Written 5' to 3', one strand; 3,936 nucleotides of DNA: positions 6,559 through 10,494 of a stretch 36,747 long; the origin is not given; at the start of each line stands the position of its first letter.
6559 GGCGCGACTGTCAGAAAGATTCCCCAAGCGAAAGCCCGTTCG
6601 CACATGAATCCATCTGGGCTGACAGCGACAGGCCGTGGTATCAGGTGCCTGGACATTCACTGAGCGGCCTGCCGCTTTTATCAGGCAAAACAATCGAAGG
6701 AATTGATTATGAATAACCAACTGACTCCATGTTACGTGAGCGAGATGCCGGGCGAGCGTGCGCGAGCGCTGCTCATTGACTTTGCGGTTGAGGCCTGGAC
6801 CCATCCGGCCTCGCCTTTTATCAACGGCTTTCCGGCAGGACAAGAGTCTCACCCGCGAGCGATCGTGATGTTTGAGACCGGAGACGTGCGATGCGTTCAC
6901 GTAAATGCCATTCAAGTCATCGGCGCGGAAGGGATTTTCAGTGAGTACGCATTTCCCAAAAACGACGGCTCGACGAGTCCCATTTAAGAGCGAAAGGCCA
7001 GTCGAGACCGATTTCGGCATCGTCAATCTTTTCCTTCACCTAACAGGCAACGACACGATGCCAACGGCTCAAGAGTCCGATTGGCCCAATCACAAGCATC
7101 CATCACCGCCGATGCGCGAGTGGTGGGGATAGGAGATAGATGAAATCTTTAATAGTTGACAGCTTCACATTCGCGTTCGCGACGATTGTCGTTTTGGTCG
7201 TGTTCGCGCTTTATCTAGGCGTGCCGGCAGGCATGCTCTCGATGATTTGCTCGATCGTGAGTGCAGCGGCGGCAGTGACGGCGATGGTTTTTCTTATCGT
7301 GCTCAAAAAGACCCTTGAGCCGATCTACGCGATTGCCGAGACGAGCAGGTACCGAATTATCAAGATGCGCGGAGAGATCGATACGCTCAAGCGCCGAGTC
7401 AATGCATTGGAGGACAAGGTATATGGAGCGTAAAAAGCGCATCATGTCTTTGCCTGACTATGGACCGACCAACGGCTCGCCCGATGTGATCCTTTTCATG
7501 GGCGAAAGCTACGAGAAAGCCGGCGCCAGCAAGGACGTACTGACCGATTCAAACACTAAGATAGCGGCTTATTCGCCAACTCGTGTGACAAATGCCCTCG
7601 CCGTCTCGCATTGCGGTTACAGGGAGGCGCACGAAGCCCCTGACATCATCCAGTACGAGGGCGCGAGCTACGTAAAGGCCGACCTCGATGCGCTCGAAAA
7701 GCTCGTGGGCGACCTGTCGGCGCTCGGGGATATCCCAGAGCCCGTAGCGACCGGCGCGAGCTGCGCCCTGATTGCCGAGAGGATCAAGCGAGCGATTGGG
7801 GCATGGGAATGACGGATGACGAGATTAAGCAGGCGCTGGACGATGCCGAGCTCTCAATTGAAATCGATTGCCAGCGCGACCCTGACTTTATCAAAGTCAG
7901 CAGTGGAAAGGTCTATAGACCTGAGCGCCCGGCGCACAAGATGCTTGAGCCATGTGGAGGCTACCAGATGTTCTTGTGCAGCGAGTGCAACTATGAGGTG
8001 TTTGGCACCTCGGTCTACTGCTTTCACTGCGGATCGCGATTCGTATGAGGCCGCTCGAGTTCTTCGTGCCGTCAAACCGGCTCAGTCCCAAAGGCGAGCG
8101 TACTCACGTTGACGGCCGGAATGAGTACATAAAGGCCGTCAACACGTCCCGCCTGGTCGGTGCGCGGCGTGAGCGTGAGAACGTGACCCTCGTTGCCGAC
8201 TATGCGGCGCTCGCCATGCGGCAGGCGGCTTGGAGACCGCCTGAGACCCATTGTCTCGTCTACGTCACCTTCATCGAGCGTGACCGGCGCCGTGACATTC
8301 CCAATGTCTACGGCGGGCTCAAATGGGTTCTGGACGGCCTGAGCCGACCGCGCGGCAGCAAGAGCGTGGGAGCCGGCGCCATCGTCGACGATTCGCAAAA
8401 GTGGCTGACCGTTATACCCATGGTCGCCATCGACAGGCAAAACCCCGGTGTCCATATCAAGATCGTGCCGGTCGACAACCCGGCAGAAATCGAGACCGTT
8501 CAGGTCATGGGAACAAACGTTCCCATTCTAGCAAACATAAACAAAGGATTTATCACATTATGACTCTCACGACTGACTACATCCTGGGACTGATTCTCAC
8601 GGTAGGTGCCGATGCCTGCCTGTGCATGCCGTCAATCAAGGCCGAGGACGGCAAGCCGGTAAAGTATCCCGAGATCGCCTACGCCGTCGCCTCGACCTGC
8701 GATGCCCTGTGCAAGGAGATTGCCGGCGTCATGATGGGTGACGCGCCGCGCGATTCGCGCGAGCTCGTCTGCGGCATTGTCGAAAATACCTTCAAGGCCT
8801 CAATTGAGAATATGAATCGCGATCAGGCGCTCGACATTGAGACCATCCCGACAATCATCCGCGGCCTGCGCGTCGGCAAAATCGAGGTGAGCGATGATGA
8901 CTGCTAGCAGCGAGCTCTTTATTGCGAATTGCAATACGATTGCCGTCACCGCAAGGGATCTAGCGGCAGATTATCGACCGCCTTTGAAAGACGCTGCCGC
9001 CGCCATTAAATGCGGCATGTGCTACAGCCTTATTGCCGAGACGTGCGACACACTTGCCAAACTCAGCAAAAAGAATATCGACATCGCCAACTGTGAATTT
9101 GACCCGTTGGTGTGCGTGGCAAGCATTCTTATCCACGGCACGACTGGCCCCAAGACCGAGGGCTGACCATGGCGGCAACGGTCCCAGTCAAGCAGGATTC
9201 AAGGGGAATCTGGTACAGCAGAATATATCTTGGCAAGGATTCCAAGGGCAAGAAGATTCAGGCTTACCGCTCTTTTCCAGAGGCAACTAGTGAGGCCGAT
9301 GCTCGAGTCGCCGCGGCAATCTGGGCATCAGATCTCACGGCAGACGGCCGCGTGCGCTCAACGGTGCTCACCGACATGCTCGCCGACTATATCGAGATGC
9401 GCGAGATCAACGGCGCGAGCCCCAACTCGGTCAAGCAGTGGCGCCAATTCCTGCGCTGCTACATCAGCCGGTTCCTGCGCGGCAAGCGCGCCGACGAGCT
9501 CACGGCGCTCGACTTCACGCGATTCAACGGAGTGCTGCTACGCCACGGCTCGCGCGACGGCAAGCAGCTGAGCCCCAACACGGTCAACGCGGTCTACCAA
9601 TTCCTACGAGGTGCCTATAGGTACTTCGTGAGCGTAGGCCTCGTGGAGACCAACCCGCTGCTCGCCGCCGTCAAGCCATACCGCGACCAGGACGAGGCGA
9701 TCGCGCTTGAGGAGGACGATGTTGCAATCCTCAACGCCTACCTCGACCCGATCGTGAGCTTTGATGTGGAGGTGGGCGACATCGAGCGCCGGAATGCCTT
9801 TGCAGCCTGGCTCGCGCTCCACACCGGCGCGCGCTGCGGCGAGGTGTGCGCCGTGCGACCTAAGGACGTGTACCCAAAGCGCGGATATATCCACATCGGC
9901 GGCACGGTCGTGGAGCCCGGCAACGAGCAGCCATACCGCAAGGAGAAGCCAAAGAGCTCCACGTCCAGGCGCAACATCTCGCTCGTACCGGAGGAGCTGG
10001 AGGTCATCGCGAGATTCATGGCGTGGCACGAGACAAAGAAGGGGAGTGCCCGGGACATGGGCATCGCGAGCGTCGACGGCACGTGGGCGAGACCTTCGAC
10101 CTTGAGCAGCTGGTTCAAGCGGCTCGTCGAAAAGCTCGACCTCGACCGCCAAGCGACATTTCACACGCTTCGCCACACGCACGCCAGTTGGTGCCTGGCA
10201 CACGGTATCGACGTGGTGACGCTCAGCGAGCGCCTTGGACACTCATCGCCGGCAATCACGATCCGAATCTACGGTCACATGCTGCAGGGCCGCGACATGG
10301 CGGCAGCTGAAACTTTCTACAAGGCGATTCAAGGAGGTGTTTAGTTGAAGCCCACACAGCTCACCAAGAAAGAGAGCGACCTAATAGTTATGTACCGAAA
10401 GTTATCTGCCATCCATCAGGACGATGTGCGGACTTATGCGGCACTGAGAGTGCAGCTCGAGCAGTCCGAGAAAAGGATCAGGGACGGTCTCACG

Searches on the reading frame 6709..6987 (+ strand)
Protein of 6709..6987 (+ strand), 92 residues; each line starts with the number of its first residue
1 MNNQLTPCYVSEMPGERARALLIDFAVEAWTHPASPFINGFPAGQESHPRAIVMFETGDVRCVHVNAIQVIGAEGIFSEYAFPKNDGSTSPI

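Call 36: search_protein_families(library=pfam, proteins=[window:6709-6987:+], max_evalue=0.01)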
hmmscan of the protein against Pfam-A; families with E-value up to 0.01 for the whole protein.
window:6709-6987:+ (92 aa): 0 families

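Call 51: search_protein_families(library=phrogs, proteins=[window:6709-6987:+], max_evalue=0.01)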
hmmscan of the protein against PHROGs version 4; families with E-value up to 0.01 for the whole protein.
window:6709-6987:+ (92 aa): 1 family
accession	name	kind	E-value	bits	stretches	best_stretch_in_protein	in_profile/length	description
phrog_6072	-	unknown function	0.00051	21.5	1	3-70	5-71/81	-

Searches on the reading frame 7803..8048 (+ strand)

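Call 4: search_protein_families(library=pfam, proteins=[window:7803-8048:+], max_evalue=1)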
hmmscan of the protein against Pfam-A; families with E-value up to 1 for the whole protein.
window:7803-8048:+ (81 aa): 4 families
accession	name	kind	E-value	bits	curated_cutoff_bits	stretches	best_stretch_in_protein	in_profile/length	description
PF13240.11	Zn_Ribbon_1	-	0.021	15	25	1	59-79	2-22/23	zinc-ribbon domain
PF12773.13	DZR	-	0.034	14.7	27.3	1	57-77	25-45/45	Double zinc ribbon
PF00641.23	Zn_ribbon_RanBP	-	0.12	12.1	27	1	59-78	7-26/30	Zn-finger in Ran binding protein and others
PF00130.28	C1_1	-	0.23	11.8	26.5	0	48-66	21-38/53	Phorbol esters/diacylglycerol binding domain (C1 domain)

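Call 5: search_protein_families(library=phrogs, proteins=[window:7803-8048:+], max_evalue=1)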
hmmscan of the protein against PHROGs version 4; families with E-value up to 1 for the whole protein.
window:7803-8048:+ (81 aa): 1 family
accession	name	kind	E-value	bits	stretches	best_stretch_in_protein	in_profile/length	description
phrog_2546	-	unknown function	0.014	16.6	1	58-79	2-23/180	-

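Call 31: search_protein_families(library=ncbifam, proteins=[window:7803-8048:+], max_evalue=0.1)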
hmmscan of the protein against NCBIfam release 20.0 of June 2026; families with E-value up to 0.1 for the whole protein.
window:7803-8048:+ (81 aa): 0 families

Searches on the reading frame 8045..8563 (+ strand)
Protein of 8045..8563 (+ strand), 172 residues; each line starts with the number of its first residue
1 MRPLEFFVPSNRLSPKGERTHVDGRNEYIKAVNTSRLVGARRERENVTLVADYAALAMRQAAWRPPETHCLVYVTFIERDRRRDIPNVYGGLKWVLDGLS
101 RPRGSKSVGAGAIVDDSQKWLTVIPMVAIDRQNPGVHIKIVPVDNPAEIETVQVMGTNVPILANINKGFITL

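Call 8: search_protein_families(library=phrogs, proteins=[window:8045-8563:+], max_evalue=0.001)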
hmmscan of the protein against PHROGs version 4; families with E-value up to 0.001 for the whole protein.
window:8045-8563:+ (172 aa): 2 families
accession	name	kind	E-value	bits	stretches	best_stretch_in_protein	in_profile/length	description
phrog_34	-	DNA, RNA and nucleotide metabolism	5.8e-12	46.8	1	52-147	112-198/259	RusA-like Holliday junction resolvase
phrog_1682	-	DNA, RNA and nucleotide metabolism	1.7e-08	35.1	1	19-151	34-153/387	RusA-like Holliday junction resolvase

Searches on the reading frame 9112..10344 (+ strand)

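Call 8: search_protein_families(library=phrogs, proteins=[window:9112-10344:+], max_evalue=0.001)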
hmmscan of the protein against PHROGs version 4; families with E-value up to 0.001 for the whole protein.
window:9112-10344:+ (410 aa): 4 families
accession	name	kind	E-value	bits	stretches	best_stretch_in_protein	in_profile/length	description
phrog_1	-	integration and excision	3.6e-56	192.6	1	13-399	107-444/611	integrase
phrog_216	-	integration and excision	6.1e-29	102.1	1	158-403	15-237/301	integrase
phrog_7685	-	integration and excision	2.4e-12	47.9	1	307-402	143-235/240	integrase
phrog_7269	-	integration and excision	9.9e-07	29.6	1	335-392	17-71/89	integrase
